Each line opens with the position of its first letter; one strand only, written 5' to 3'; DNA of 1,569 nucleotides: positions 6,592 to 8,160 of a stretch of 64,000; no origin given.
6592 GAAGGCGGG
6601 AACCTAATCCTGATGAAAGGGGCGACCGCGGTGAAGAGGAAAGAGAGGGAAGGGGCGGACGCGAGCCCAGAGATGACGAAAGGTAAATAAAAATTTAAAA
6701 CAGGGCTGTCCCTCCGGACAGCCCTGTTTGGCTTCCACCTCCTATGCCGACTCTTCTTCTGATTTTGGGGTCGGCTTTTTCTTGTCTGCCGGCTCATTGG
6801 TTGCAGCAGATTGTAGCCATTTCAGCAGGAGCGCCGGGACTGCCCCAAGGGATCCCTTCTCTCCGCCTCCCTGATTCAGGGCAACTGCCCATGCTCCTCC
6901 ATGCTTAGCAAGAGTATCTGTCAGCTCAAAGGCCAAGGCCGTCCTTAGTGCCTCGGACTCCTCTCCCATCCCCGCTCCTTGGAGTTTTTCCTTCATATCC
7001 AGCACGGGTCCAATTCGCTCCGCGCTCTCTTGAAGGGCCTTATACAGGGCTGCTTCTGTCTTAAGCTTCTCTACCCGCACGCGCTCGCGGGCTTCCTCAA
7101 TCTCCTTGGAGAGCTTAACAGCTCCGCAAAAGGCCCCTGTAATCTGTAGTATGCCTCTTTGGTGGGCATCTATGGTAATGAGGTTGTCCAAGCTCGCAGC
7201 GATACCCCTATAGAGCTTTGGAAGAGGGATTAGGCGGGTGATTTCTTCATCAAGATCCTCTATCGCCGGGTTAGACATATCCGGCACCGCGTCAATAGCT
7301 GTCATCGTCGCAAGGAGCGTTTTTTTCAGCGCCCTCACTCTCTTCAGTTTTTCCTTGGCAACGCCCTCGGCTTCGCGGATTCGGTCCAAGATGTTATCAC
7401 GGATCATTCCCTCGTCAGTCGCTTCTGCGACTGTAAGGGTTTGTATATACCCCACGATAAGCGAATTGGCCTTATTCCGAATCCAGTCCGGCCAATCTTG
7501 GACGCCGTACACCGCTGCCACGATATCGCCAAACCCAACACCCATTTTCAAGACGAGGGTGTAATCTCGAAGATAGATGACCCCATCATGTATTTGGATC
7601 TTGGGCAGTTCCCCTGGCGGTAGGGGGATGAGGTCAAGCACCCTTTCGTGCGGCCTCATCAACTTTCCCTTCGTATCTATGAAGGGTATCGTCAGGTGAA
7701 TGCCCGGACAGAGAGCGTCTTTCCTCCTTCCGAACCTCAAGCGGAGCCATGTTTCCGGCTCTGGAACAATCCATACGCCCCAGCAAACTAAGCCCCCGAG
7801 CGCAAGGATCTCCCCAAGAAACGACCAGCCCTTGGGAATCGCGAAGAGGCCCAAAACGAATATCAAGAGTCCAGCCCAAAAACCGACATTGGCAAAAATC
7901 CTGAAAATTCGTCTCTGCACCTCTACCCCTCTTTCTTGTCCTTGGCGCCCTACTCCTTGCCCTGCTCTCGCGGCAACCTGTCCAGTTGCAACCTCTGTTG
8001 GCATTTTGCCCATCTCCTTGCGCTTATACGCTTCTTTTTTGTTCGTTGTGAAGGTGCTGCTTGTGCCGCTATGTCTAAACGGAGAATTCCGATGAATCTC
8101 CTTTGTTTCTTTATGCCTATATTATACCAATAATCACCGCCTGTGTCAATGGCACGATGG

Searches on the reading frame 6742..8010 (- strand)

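Call 65: search_protein_families(library=pfam, max_evalue=0.0001, proteins=[window:6742-8010:-])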
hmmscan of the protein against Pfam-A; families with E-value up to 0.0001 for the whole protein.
window:6742-8010:- (422 aa): 1 family
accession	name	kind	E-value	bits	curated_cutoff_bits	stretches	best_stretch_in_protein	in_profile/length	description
PF01145.31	Band_7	-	8.5e-06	26.4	23.6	1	81-327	2-174/176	SPFH domain / Band 7 family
